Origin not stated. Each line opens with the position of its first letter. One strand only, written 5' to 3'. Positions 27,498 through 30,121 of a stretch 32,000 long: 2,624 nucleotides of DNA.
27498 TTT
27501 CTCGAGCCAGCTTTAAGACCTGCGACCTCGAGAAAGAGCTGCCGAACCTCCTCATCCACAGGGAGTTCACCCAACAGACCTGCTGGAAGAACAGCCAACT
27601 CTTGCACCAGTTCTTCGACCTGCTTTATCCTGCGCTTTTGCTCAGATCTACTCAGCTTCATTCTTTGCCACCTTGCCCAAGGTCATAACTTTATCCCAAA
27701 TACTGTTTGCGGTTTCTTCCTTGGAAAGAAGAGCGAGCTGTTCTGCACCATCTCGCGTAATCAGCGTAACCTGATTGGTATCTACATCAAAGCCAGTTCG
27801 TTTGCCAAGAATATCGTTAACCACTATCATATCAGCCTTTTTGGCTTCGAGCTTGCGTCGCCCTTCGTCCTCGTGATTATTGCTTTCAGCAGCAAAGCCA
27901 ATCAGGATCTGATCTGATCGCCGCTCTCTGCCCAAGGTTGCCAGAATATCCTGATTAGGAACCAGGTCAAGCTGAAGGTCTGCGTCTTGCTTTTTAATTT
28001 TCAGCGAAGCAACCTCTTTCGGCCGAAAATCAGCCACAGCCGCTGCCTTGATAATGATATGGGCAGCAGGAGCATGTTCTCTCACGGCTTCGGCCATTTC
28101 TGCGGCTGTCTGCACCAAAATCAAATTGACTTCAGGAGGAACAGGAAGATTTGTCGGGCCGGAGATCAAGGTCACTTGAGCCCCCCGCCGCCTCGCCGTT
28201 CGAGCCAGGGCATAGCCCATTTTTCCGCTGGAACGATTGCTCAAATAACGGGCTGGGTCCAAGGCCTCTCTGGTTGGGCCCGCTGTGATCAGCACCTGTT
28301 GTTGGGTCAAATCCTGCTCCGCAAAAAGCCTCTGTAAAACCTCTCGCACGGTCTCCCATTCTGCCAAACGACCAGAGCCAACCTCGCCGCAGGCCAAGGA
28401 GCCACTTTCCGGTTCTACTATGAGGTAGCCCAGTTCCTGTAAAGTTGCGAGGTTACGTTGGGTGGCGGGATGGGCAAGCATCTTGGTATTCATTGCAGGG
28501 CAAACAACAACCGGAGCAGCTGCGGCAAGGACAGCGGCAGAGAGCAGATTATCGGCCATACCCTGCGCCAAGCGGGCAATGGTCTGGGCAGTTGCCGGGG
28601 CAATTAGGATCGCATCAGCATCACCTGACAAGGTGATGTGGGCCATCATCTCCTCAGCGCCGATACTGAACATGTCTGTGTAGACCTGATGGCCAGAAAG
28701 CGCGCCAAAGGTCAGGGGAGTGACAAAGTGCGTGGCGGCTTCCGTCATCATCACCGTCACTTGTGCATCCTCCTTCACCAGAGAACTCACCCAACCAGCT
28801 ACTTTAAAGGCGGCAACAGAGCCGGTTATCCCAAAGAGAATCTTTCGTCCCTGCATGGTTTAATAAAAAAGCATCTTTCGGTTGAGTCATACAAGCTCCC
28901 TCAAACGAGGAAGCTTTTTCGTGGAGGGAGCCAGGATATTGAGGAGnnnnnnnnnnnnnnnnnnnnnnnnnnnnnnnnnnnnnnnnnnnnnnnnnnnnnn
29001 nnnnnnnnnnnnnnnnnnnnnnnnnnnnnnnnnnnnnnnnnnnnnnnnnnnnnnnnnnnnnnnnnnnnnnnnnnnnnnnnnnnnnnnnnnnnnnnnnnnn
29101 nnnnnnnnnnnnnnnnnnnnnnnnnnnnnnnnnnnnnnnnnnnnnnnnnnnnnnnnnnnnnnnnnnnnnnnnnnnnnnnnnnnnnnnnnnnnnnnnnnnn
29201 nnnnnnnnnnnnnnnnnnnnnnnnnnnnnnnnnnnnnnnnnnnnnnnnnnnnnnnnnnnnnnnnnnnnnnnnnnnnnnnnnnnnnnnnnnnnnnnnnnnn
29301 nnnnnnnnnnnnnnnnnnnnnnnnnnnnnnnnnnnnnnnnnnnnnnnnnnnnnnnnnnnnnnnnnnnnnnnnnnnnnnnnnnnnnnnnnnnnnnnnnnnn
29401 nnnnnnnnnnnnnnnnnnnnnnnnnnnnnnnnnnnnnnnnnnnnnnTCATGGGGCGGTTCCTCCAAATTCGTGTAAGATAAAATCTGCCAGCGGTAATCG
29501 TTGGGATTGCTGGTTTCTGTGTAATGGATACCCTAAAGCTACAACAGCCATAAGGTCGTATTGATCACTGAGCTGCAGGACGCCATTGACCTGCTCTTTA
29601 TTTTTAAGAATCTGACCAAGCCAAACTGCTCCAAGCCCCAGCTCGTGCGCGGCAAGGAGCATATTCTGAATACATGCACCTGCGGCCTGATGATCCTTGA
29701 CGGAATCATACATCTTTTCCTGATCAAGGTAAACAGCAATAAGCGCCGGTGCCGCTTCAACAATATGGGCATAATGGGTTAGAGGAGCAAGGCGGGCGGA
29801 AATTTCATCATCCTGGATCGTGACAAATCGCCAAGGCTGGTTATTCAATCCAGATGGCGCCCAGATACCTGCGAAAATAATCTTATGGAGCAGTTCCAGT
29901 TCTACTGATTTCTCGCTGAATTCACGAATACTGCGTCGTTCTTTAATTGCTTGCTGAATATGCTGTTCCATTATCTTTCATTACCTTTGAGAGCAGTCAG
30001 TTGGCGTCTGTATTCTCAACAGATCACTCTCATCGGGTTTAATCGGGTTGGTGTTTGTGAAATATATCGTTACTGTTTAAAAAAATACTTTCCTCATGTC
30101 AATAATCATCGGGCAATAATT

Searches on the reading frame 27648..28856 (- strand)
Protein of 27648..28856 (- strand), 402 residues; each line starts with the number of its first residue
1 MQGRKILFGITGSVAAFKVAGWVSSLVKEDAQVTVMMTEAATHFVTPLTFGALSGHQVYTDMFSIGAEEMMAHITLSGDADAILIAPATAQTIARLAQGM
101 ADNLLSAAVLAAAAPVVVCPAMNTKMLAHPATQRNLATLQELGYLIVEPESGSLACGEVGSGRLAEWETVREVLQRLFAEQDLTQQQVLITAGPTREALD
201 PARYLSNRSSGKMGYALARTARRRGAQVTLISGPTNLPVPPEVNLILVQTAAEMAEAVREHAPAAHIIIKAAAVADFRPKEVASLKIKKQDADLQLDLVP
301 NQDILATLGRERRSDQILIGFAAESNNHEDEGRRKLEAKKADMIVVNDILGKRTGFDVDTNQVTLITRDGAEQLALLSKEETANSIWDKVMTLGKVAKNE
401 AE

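Call 48: search_protein_families(library=pfam, proteins=[window:27648-28856:-], max_evalue=0.001)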
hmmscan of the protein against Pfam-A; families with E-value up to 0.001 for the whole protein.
window:27648-28856:- (402 aa): 2 families
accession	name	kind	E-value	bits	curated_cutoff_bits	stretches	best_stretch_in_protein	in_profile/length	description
PF04127.22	DFP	-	2.2e-72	243.2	22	1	184-366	2-186/186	DNA/pantothenate metabolism flavoprotein C-terminal domain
PF02441.25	Flavoprotein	-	3.8e-32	111.6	22.7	1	5-172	2-156/162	Flavoprotein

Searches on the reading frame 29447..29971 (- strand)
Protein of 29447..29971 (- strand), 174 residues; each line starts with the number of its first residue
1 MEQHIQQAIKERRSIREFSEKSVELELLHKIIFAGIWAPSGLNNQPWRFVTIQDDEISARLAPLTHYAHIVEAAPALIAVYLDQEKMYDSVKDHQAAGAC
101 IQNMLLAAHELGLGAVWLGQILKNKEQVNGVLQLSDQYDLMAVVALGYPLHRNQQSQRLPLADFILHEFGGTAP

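Call 48: search_protein_families(library=pfam, proteins=[window:29447-29971:-], max_evalue=0.001)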
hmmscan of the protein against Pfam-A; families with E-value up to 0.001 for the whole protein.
window:29447-29971:- (174 aa): 2 families
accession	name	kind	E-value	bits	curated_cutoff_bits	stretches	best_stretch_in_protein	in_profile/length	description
PF00881.29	Nitroreductase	-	2.1e-31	109.8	23.5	2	9-80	1-72/167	Nitroreductase family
PF14512.11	TM1586_NiRdase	-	1.3e-17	64.5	27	2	74-165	66-149/215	Putative TM nitroreductase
